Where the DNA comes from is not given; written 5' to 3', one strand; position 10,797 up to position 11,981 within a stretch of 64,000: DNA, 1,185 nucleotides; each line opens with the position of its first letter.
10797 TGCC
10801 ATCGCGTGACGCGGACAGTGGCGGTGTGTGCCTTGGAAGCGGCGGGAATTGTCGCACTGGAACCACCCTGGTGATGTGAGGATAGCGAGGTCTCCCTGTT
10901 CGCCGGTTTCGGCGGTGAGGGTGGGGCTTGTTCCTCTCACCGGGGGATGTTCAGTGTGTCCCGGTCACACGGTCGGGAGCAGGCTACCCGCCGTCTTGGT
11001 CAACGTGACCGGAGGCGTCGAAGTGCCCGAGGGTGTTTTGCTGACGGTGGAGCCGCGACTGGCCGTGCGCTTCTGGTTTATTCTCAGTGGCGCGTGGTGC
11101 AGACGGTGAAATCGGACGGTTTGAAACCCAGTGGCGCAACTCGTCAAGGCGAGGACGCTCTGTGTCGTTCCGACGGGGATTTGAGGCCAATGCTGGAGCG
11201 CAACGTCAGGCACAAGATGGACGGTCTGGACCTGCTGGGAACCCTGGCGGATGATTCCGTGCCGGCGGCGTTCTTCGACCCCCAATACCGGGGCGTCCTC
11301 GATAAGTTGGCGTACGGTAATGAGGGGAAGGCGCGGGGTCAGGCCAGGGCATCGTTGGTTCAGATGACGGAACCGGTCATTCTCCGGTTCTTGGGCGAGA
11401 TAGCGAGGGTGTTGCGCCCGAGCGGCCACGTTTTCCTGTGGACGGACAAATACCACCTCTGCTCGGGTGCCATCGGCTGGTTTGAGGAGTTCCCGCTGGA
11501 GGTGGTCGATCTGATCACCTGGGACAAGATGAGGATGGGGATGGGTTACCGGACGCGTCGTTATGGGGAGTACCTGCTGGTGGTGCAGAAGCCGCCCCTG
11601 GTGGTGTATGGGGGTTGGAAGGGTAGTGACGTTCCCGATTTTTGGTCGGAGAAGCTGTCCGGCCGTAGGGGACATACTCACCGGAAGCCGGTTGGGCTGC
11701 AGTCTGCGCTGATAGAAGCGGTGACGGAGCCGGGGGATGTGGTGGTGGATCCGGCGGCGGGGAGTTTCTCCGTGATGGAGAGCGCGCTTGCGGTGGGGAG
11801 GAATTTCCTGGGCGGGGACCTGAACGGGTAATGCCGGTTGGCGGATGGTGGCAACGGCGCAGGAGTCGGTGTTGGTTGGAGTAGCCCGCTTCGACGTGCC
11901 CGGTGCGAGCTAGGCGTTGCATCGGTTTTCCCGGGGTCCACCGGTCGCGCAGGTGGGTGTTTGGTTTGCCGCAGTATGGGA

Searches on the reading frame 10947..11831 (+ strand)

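Call 24: search_protein_families(library=pfam, proteins=[window:10947-11831:+], max_evalue=0.01)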
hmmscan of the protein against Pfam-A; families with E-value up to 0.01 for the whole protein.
window:10947-11831:+ (294 aa): 1 family
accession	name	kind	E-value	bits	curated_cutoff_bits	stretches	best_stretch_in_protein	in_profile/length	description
PF01555.25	N6_N4_Mtase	-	9.9e-13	49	26.7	1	145-292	32-211/221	DNA methylase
